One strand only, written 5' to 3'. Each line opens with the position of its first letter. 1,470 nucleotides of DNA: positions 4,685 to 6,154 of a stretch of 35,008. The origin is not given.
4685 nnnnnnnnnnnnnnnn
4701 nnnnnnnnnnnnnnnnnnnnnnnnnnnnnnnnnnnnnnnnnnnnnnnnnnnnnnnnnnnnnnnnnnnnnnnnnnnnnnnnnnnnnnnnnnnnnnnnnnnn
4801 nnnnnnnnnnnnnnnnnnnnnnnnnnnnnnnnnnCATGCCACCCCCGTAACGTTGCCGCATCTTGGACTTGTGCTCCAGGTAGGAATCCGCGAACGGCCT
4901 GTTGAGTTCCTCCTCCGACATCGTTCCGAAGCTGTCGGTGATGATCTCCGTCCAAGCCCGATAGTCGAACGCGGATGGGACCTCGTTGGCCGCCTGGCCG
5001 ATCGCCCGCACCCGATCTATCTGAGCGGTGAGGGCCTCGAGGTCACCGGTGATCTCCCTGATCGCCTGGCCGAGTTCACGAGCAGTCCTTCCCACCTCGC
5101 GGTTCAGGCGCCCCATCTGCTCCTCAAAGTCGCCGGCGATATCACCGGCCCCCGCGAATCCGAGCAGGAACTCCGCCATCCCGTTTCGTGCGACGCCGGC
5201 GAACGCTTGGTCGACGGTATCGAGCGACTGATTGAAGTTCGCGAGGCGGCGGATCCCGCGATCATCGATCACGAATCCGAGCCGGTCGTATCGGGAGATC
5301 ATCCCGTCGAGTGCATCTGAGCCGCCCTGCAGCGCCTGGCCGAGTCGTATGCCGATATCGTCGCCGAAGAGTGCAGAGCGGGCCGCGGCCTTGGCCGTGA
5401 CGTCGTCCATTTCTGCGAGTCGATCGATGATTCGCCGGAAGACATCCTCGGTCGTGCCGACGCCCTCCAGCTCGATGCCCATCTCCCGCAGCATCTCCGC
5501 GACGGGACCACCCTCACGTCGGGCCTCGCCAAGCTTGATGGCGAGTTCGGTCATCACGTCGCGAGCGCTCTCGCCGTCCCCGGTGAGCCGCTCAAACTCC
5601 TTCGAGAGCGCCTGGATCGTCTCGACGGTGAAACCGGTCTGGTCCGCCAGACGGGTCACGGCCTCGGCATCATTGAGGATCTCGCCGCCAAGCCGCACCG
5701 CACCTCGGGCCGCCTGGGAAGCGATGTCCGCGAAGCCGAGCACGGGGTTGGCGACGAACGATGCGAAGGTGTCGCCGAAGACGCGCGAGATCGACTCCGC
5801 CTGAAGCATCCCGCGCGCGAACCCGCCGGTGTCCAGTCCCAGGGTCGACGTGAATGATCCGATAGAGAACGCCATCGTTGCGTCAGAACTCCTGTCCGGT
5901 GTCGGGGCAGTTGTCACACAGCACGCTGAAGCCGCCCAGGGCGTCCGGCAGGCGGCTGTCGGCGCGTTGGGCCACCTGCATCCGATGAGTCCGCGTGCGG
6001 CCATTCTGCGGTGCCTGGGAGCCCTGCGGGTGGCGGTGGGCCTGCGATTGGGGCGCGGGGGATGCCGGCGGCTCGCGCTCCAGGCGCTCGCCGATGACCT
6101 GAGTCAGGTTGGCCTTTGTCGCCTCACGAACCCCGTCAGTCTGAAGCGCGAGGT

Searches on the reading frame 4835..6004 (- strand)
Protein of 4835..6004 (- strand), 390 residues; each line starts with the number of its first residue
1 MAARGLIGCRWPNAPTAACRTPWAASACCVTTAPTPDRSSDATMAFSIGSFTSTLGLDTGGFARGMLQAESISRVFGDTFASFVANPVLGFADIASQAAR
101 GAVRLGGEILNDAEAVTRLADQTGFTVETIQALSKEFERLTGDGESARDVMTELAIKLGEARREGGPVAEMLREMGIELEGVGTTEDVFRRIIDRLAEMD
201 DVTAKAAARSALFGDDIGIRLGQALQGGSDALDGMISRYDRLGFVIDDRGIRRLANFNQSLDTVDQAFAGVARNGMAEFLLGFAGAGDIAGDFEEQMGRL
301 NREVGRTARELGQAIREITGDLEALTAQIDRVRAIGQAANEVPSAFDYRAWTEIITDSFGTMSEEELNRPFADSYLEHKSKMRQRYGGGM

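Call 88: search_protein_families(library=pfam, proteins=[window:4835-6004:-], max_evalue=0.001)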
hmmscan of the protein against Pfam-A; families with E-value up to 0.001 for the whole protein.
window:4835-6004:- (390 aa): 1 family
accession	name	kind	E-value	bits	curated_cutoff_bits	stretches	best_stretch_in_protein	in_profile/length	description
PF10145.14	PhageMin_Tail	-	3.7e-06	27.4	33.2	1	62-214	47-201/201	Phage-related minor tail protein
